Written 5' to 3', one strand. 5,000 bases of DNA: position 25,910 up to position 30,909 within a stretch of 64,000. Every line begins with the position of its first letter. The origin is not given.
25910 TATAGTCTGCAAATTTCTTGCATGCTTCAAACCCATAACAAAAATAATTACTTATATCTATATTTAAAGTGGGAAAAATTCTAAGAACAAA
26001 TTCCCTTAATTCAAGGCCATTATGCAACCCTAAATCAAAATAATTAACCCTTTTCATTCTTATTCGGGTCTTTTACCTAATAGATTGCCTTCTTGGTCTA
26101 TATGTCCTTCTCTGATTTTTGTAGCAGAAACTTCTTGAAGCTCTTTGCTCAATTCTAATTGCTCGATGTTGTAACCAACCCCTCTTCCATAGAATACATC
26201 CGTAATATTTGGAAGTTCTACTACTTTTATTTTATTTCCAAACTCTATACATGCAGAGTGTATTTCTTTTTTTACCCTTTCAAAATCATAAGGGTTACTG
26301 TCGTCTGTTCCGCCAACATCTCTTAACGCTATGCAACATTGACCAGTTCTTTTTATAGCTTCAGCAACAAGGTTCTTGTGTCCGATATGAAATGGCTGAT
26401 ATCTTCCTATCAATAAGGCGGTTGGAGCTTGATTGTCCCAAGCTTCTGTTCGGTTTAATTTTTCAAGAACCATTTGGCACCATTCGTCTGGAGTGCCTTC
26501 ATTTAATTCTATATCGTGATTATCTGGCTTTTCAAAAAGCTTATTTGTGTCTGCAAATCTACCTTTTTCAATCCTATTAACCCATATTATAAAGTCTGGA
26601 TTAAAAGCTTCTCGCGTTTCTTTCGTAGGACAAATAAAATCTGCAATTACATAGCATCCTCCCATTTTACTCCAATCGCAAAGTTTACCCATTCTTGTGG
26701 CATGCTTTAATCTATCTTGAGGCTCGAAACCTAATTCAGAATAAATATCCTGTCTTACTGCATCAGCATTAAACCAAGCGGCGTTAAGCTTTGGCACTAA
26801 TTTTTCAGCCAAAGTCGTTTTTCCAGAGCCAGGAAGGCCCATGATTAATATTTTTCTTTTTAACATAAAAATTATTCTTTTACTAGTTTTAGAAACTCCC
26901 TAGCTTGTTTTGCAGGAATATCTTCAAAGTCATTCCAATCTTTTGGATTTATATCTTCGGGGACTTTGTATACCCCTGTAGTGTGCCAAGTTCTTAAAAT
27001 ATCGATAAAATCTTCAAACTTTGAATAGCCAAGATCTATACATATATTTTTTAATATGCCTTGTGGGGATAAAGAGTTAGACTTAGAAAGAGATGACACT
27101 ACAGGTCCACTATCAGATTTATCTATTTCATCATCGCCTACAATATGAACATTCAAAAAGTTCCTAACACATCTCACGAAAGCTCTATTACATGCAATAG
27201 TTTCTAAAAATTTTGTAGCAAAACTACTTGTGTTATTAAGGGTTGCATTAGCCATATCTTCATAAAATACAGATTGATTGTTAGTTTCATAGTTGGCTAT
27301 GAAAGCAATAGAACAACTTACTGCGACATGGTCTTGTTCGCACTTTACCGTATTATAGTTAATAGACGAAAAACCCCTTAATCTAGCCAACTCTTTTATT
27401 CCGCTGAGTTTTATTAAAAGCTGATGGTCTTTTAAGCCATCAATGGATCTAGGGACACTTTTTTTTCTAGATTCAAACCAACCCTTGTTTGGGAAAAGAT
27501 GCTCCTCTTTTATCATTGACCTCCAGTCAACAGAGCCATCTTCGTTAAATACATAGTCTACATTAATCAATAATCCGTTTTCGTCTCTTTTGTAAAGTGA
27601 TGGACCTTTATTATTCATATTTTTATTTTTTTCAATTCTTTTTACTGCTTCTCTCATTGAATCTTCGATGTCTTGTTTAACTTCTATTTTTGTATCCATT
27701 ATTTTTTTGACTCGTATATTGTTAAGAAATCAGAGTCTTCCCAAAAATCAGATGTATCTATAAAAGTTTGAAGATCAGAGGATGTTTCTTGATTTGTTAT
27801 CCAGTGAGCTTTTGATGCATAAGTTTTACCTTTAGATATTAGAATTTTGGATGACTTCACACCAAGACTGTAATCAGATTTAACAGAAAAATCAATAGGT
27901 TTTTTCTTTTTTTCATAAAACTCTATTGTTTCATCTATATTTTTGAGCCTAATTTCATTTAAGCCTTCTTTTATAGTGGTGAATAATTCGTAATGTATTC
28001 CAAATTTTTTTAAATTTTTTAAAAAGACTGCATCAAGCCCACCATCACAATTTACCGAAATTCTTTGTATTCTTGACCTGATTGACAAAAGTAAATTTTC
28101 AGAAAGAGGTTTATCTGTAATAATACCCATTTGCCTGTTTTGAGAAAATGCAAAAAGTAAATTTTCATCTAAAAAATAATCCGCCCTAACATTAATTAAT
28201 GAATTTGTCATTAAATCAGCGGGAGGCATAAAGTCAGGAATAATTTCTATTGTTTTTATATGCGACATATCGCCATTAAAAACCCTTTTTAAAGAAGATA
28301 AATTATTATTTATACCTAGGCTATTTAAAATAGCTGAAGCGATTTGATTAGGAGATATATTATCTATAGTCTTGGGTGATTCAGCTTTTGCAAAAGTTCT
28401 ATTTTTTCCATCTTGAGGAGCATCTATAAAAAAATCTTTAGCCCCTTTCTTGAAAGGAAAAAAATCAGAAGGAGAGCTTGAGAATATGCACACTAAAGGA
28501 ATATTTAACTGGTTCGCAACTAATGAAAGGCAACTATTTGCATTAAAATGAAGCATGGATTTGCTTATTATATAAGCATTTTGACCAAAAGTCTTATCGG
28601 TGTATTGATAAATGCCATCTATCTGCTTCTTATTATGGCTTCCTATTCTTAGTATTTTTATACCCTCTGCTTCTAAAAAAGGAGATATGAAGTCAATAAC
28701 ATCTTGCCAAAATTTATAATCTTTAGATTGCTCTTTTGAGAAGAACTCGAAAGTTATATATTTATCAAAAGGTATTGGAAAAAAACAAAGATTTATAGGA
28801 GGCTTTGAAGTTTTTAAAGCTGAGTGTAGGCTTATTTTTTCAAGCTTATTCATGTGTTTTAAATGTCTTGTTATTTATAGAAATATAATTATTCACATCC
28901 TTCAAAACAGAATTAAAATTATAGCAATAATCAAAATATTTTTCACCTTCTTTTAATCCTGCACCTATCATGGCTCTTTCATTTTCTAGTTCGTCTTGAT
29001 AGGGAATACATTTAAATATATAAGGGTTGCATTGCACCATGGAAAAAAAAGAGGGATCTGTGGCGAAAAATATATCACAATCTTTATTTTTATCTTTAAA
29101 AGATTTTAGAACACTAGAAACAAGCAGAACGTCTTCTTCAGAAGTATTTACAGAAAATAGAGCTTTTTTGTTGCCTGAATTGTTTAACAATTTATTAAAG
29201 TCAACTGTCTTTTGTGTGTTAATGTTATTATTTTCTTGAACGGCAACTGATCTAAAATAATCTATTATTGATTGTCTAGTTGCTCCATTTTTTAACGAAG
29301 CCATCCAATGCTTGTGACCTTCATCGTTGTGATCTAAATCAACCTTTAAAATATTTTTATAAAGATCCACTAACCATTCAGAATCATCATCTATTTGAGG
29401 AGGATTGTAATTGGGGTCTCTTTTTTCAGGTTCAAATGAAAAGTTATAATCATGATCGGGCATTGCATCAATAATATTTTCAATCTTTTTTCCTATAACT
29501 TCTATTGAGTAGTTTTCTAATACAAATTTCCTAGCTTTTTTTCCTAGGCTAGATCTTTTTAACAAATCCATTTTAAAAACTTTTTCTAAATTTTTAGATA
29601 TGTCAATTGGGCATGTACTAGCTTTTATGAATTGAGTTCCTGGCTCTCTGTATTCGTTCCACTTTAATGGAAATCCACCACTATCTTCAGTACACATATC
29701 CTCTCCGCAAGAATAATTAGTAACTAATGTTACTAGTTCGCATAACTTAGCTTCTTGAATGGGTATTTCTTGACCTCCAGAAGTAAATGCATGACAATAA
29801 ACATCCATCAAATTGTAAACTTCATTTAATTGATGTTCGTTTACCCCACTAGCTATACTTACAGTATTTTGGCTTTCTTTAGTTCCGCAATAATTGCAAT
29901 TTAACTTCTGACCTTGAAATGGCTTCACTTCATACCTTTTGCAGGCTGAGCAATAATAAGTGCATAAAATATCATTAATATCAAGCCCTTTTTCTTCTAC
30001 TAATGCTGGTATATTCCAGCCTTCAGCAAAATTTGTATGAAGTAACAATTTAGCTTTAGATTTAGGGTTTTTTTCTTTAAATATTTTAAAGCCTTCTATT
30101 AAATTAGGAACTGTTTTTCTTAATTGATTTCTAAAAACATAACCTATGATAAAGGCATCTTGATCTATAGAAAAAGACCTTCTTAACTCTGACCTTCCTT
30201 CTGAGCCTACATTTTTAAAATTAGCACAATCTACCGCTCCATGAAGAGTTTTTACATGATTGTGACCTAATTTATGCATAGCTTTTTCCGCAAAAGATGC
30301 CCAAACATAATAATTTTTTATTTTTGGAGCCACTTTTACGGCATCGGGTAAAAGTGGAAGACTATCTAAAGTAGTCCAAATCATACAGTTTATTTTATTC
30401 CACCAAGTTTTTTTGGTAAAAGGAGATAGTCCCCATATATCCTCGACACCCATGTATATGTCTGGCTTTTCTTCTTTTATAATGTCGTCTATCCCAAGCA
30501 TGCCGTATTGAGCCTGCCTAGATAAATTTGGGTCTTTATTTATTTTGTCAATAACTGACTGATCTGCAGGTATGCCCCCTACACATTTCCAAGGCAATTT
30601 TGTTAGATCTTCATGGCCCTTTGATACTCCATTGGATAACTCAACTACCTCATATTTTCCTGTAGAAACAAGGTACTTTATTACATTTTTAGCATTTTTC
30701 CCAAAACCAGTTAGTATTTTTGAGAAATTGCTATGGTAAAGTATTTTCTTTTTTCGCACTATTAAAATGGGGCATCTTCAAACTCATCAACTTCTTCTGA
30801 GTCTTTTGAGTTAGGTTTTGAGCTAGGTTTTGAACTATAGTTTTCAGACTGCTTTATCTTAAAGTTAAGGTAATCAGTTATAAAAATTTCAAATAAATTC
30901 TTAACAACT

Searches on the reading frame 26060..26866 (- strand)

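Call 11: search_protein_families(library=pfam, proteins=[window:26060-26866:-], max_evalue=0.001)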
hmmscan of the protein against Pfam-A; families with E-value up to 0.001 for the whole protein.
window:26060-26866:- (268 aa): 6 families
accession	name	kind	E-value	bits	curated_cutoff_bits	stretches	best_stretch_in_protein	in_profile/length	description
PF01583.26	APS_kinase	-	2.9e-11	44.1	21.1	1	6-87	5-91/152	Adenylylsulphate kinase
PF13238.12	AAA_18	-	8.1e-07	30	29.4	1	6-64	1-58/128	AAA domain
PF13671.12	AAA_33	-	4.1e-06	27.6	27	1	6-56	2-51/143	AAA domain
PF01467.32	CTP_transf_like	-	2.4e-05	25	21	0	152-176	2-26/133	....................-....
PF13207.12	AAA_17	-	0.00032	21.4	27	0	9-38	1-31/136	AAA domain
PF20720.3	nSTAND3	-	0.00095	19.3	27.2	0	4-28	18-42/155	Novel STAND NTPase 3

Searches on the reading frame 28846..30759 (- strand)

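Call 9: search_protein_families(library=phrogs, proteins=[window:28846-30759:-], max_evalue=0.00001)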
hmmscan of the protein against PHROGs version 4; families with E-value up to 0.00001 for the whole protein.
window:28846-30759:- (637 aa): 1 family
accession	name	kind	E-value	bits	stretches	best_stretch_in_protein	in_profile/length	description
phrog_2170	-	moron, auxiliary metabolic gene and host takeover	1.3e-19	71.5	1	3-431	2-370/374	glycosyltransferase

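Call 11: search_protein_families(library=pfam, proteins=[window:28846-30759:-], max_evalue=0.001)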
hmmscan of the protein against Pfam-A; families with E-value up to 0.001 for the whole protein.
window:28846-30759:- (637 aa): 2 families
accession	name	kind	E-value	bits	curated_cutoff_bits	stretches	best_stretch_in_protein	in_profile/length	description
PF00534.26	Glycos_transf_1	-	2.5e-06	27.6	26.4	0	295-411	70-171/172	Glycosyl transferases group 1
PF13946.11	DUF4214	-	0.00019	21.9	23.2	1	459-503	20-63/72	Domain of unknown function (DUF4214)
